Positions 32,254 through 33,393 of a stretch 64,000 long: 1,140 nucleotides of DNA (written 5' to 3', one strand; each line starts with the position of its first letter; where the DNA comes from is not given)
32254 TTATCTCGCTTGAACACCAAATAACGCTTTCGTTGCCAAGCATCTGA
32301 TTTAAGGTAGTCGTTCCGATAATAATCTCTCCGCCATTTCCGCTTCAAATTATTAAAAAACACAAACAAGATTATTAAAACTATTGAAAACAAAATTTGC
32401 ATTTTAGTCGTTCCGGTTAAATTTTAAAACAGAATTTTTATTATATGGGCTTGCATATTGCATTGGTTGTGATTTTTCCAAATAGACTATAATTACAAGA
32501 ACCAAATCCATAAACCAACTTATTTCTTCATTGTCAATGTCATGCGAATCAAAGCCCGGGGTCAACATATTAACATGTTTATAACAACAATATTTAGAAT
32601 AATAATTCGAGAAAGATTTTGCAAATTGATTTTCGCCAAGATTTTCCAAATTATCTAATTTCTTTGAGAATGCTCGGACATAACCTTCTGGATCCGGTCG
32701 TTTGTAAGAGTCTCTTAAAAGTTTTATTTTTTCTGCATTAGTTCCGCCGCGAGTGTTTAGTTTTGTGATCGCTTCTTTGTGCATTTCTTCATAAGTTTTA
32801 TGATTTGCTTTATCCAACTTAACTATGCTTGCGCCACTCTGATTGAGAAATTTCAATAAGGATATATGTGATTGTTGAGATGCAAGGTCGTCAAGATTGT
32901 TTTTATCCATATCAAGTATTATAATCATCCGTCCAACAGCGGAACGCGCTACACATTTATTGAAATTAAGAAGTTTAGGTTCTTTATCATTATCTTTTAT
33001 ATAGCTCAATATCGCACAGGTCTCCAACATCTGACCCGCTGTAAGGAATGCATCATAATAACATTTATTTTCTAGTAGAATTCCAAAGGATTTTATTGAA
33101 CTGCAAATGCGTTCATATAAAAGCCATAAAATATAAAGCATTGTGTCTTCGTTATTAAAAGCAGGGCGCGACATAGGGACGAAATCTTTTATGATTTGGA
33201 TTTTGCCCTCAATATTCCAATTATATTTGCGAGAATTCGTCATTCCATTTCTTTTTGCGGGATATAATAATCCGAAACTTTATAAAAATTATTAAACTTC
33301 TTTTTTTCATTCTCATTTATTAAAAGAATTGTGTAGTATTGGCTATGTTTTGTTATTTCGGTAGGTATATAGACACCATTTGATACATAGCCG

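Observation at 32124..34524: Accessory island between metG and xth: lipoprotein / 279-aa unknown / TM-anchored HNH operon, divergent from a leaderless zeta-toxin-family kinase with a coupled small ORF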

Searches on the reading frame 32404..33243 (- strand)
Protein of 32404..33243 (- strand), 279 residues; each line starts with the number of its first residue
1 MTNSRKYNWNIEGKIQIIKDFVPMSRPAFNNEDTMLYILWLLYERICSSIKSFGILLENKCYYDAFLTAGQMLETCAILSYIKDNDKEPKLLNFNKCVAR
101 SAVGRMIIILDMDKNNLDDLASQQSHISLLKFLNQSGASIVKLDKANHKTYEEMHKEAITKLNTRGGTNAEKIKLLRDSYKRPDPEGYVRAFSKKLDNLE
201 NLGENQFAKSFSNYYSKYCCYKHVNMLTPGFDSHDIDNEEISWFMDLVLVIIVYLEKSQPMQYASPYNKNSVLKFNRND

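Call 3: search_protein_families(library=pfam, proteins=[window:32404-33243:-], max_evalue=0.1)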
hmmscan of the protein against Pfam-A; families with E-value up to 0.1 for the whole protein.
window:32404-33243:- (279 aa): 3 families
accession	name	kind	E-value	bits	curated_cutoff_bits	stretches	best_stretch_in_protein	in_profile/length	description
PF18928.5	DUF5677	-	3.4e-05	24.4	27.1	1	38-226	3-152/166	Family of unknown function (DUF5677)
PF00538.25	Linker_histone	-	0.0026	18.4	22.4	1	148-181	1-35/74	linker histone H1 and H5 family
PF19200.6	MupG_N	-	0.07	13.1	24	0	81-156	36-109/237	6-phospho-N-acetylmuramidase, N-terminal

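Call 4: search_protein_families(library=padloc, proteins=[window:32404-33243:-], max_evalue=0.1)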
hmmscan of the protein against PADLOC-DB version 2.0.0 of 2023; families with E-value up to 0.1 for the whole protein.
window:32404-33243:- (279 aa): 0 families

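Call 5: search_protein_families(library=ncbifam, proteins=[window:32404-33243:-], max_evalue=0.1)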
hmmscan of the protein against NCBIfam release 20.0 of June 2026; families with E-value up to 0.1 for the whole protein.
window:32404-33243:- (279 aa): 1 family
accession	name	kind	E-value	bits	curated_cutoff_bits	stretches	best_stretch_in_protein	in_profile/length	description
TIGR02528.1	EutP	subfamily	0.049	13.9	138.35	1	50-155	40-137/142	EutP/PduV family microcompartment system protein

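Call 8: search_protein_families(library=phrogs, proteins=[window:32404-33243:-], max_evalue=0.1)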
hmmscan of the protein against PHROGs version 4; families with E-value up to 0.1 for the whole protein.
window:32404-33243:- (279 aa): 0 families

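Call 9: find_homologous_proteins(query=window:32404-33243:-, max_evalue=0.001)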
Query window:32404-33243:- (279 aa): 18 proteins with E <= 0.001 among 500 candidates.
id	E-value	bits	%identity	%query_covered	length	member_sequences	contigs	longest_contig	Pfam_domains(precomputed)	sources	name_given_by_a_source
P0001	3.8e-185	632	100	100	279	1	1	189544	-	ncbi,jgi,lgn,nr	ncbi:MAG: DUF5677 domain-containing protein [Rickettsiales bacterium]|jgi:hypothetical protein|nr:DU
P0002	9.9e-84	299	57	95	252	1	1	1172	PF18928.6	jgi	jgi:hypothetical protein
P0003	1.4e-73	266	53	91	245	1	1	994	-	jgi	jgi:uncharacterized protein YutE (UPF0331/DUF86 family)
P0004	5.2e-70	254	51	94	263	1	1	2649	-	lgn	-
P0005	5.0e-69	251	51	92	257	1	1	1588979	PF18928.6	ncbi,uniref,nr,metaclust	ncbi:DUF5677 domain-containing protein [Endomicrobium proavitum]|uniref:Uncharacterized protein n=1 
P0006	1.9e-68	249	49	93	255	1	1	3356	PF18928.6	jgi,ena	-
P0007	3.3e-63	232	48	94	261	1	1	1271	-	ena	-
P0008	5.3e-62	228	44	94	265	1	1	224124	PF18928.6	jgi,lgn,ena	-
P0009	6.5e-51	191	42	88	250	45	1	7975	-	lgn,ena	-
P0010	2.5e-48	183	43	93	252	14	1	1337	PF18928.6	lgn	-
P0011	4.0e-41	159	41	89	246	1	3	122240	-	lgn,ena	-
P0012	6.1e-41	159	41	88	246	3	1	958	-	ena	-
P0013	3.2e-38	150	39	91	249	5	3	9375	-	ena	-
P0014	3.9e-38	150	39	92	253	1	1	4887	-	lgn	-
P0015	4.4e-38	149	39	92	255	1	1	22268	-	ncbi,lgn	-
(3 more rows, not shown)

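Call 11: find_encoding_contigs(protein=P0005, flank=5000, max_places=3)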
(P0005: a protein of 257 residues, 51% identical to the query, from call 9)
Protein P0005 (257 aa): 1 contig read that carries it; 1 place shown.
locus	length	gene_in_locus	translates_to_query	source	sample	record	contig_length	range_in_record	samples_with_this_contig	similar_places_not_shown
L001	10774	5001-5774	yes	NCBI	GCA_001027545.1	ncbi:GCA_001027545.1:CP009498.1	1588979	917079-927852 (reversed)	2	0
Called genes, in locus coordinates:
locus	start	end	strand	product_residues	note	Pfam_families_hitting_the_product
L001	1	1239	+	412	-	PF00278:Orn_DAP_Arg_deC, PF01168:Ala_racemase_N (weak), PF02784:Orn_Arg_deC_N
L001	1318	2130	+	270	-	PF01678:DAP_epimerase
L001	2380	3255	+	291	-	PF00701:DHDPS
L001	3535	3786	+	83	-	-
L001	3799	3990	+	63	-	-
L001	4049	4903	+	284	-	PF14355:Abi_C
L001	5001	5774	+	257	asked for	PF18928:DUF5677 (weak)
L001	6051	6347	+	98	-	-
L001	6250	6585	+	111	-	-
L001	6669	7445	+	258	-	PF01113:DapB_N, PF05173:DapB_C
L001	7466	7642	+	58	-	-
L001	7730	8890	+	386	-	PF00155:Aminotran_1_2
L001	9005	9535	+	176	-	PF01288:HPPK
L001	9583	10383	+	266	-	PF02548:Pantoate_transf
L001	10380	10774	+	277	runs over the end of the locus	PF02569:Pantoate_ligase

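Call 12: find_encoding_contigs(protein=P0008, flank=5000, max_places=3)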
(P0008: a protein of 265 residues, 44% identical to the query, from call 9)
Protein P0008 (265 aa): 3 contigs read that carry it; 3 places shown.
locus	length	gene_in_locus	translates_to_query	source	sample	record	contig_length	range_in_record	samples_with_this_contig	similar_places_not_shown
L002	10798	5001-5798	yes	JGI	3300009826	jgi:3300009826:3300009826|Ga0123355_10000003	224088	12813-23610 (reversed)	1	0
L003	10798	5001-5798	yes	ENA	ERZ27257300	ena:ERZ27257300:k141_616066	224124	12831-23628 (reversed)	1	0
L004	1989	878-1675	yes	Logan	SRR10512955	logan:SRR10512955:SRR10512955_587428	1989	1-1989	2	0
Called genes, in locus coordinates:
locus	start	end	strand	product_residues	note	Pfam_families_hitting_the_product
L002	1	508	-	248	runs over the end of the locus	PF14579:HHH_6 (faint), PF12836:HHH_3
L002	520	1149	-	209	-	PF10543:ORF6N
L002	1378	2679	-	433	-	PF00155:Aminotran_1_2, PF01212:Beta_elim_lyase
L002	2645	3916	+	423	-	PF02403:Seryl_tRNA_N, PF00587:tRNA-synt_2b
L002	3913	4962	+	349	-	PF00903:Glyoxalase (weak), PF13669:Glyoxalase_4 (weak)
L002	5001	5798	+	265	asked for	PF18928:DUF5677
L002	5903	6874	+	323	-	PF02424:ApbE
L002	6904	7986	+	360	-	PF00730:HhH-GPD, PF00633:HHH (weak), PF14815:NUDIX_4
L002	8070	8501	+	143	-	PF00436:SSB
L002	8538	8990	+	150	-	PF08378:NERD (weak), PF02021:UPF0102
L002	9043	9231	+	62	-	-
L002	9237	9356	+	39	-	-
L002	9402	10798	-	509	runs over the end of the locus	PF00133:tRNA-synt_1 (faint), PF01406:tRNA-synt_1e, PF09334:tRNA-synt_1g (faint), PF09190:DALR_2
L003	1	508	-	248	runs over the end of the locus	PF14579:HHH_6 (faint), PF12836:HHH_3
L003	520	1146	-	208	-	PF10543:ORF6N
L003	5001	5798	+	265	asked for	PF18928:DUF5677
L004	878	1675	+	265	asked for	PF18928:DUF5677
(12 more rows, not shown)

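Call 13: find_encoding_contigs(protein=P0011, flank=5000, max_places=3)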
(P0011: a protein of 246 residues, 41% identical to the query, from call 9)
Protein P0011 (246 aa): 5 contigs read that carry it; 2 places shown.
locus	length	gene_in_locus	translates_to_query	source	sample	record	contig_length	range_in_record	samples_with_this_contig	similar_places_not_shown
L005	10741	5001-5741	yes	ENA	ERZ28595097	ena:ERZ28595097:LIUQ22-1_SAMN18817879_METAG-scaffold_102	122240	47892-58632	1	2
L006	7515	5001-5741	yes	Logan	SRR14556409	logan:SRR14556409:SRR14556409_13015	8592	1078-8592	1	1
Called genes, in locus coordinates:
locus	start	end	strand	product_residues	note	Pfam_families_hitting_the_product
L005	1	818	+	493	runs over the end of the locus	PF13175:AAA_15, PF13476:AAA_23, PF13304:AAA_21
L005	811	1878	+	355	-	-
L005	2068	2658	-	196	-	-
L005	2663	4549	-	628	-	PF04851:ResIII (faint), PF20720:nSTAND3 (weak), PF25199:nSTAND_NTPase5 (faint), PF09848:SLFN-g3_helicase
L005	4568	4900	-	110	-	PF12643:MazG-like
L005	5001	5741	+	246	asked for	-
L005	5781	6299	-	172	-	-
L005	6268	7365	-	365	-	PF01381:HTH_3 (weak), PF12844:HTH_19 (weak), PF06114:Peptidase_M78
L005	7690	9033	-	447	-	PF00344:SecY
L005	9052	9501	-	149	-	PF00828:Ribosomal_L27A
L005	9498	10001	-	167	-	PF00333:Ribosomal_S5, PF03719:Ribosomal_S5_C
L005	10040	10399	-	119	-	PF00861:Ribosomal_L18p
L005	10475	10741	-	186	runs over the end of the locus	PF00347:Ribosomal_L6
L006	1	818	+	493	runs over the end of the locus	PF13175:AAA_15, PF13476:AAA_23, PF13304:AAA_21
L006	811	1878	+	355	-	-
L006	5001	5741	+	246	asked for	-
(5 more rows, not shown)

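Call 25: find_related_loci(query=A1, collection=metagenome_contigs, flank=4000)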
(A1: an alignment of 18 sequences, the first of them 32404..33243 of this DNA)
Query A1 (279 aa) in metagenome_contigs; peptide patterns used: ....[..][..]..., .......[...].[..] (x = any residue, [..] = any of these).
149 stretches matched a pattern; 21 encode a relative of the query (tblastn E <= 1e-3); 20 distinct loci.
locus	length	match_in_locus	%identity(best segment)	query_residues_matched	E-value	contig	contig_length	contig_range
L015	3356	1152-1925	49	9-268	1e-76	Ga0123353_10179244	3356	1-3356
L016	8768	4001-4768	45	7-272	2e-67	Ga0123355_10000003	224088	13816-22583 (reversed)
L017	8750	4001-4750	47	8-267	2e-62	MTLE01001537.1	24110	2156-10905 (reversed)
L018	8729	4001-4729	43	9-259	2e-58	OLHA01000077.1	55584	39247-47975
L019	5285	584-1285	44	17-257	1e-55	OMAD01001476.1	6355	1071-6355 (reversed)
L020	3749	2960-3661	42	17-257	1e-55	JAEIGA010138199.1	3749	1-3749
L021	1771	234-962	38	13-266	2e-52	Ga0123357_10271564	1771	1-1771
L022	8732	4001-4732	38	7-257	5e-51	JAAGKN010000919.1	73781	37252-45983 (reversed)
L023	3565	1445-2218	42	8-274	2e-50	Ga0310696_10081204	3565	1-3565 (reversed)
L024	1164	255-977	39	13-262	1e-50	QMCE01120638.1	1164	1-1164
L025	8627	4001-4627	39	9-230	1e-42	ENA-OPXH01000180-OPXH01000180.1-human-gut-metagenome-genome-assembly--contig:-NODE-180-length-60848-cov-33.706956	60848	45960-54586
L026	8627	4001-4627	39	9-230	1e-42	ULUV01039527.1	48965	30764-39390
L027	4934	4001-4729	37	4-256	2e-39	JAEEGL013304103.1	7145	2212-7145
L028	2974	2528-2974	47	8-158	2e-38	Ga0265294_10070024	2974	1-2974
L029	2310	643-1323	37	18-256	6e-35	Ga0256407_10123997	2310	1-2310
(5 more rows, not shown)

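Call 26: find_related_loci(query=A1, collection=viral_contigs, flank=4000)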
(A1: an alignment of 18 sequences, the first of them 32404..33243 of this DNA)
Query A1 (279 aa) in viral_contigs; peptide patterns used: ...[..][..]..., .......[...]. (x = any residue, [..] = any of these).
76 stretches matched a pattern, but none encodes a relative of the query by tblastn (E <= 1e-3).

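Call 28: predict_structure(alignment_id=A1)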
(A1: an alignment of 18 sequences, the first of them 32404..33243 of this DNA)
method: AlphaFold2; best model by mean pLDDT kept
length: 279 residues; sequences in the alignment: 18
mean_pLDDT: 81.1   pTM: 0.77
mean pLDDT of the five models: 81.1, 80.3, 80.1, 79.1, 78.9
residues with pLDDT >= 90: 119; 70-90: 108; 50-70: 27; < 50: 25
segments of 3 or more residues with pLDDT < 50: 1-4, 227-229, 263-279
pLDDT, mean of each block of 10 residues (from residue 1): 60 91 87 85 95 92 89 91 85 93 92 85 90 94 85 93 83 95 83 71 63 79 58 73 90 83 47 34
secondary structure, 60 per line:
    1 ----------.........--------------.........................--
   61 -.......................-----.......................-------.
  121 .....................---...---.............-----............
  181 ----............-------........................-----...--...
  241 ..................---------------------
elements in order: H11-19 H34-58 H62-84 H90-112 H120-140 H151-163 H169-179 H185-196 H204-227 H238-258

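Call 32: search_protein_families(library=pfam, alignment_id=A3, max_evalue=0.001)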
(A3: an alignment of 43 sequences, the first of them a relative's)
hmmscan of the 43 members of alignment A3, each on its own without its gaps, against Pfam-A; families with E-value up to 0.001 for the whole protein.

A. member 1, L001:4049-4903:+ (284 aa): 1 family
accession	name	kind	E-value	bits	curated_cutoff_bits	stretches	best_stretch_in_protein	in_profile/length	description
PF14355.11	Abi_C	-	3.8e-15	56.2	24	1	201-275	1-82/83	Abortive infection C-terminus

B. families by the number of members that match (of 43 scanned): 51 families (the first 25 are shown)
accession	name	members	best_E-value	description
PF13304.12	AAA_21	5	2.3e-18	AAA domain, putative AbiEii toxin, Type IV TA system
PF02463.25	SMC_N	5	3.9e-10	RecF/RecN/SMC N terminal domain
PF13175.12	AAA_15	3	7.1e-65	AAA ATPase domain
PF13476.12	AAA_23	3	2.1e-13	AAA domain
PF00005.33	ABC_tran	2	3.7e-42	ABC transporter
PF00589.27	Phage_integrase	2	9.6e-26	Phage integrase family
PF13356.12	Arm-DNA-bind_3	2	1.7e-13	Arm DNA-binding domain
PF13555.12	AAA_29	2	8.7e-09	P-loop containing region of AAA domain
PF00004.35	AAA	2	8.9e-07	ATPase family associated with various cellular activities (AAA)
PF04346.18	EutH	1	3.5e-111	Ethanolamine utilisation protein, EutH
PF09903.14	DUF2130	1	1.8e-90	Uncharacterized protein conserved in bacteria (DUF2130)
PF02384.22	N6_Mtase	1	2.2e-75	N-6 DNA Methylase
PF07804.18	HipA_C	1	3.6e-48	HipA-like C-terminal domain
PF00817.25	IMS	1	2e-43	impB/mucB/samB family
PF00239.26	Resolvase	1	6.7e-41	Resolvase, N terminal domain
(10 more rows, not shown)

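Call 79: search_solved_structures(query=A1, max_evalue=10, show_alignments=3)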
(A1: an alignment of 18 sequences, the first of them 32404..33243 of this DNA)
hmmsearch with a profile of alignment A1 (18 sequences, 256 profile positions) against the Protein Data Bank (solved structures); distinct sequences matched with E-value up to 10: 1.
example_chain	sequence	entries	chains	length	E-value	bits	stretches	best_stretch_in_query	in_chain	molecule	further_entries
4ntl_A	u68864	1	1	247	0.063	15.7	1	146-189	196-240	Lipoprotein, YaeC family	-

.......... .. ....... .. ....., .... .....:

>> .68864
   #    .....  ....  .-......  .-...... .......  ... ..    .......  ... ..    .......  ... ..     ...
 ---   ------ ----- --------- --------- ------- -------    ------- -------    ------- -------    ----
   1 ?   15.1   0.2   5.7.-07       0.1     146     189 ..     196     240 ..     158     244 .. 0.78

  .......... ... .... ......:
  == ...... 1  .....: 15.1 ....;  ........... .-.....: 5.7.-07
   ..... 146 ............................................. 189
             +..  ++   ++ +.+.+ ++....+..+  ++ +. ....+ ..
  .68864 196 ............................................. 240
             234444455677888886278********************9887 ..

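Call 81: fold_search(model_id=the predicted structure, library=pdb)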
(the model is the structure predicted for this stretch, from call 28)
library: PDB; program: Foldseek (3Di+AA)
matches with E <= 10: 411; with E <= 0.001: 0
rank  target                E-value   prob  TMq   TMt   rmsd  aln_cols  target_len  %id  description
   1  6xz4_A                1.7e-01  0.72  0.31  0.30  12.2       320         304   12  Crystal structure of TLNRD1 (released 2020-05-27)
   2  8z3y_R                2.5e-01  0.15  0.17  0.16  24.3       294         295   12  Cryo-EM structure of of hGPR4-Gs complex in pH6.8 (released 2025-06-04)
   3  6xz4_B                2.8e-01  0.69  0.35  0.33  11.2       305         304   11  Crystal structure of TLNRD1 (released 2020-05-27)
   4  4kik_A                3.0e-01  0.06  0.10  0.05  33.9       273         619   15  Human IkB kinase beta (released 2013-06-26)
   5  3o1h_A                3.2e-01  0.23  0.17  0.17  28.3       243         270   13  Crystal Structure of the TorS sensor domain - TorT complex in the presence of TMAO (released 2011-12-21)
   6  3o1j_A                3.8e-01  0.20  0.18  0.18  29.7       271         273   12  Crystal Structure of the TorS sensor domain - TorT complex in the absence of isopropanol (released 2011-12-21)
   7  8z67                  4.4e-01  0.16  0.17  0.16  23.4       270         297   11  Cryo-EM structure of the hGPR68-Gs complex in pH6.8 (released 2025-04-23)
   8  4w8p_A                5.0e-01  0.16  0.20  0.20  13.8       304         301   12  Crystal structure of RIAM TBS1 in complex with talin R7R8 domains (released 2014-12-03)
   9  8wgc_A                5.5e-01  0.10  0.15  0.08  23.3       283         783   12  heterodimer of mGlu2 and mGlu4 bound with mGlu2 agonist LY379268 (released 2024-11-27)
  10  4wid_A                6.1e-01  0.06  0.12  0.11  36.0       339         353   12  Crystal structure of the immediate-early 1 protein (IE1) at 2.31 angstrom (tetragonal form after crystal dehydration) (released 2014-10-29)
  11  8evm_A                6.4e-01  0.18  0.20  0.23  15.7       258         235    9  De novo design of chlorophyll special pair containing protein assemblies (released 2024-05-15)
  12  7q84_A                6.7e-01  0.10  0.18  0.11  17.7       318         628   10  Crystal structure of human peroxisomal acyl-Co-A oxidase 1a, apo-form (released 2022-03-02)
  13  5y4c                  7.7e-01  0.15  0.20  0.22  19.4       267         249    9  Crystal structure of EfeO-like protein Algp7 in complex with a metal ion (released 2017-10-04)
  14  8yfo_R                8.0e-01  0.09  0.16  0.15  22.4       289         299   13  A cryo-EM structure of Ac-LA-PTH-PTH1R-Gs complex (released 2025-09-03)
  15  6ixv_A                8.4e-01  0.13  0.16  0.20  23.8       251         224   12  Crystal structure of SH3BP5-Rab11a (released 2019-03-20)
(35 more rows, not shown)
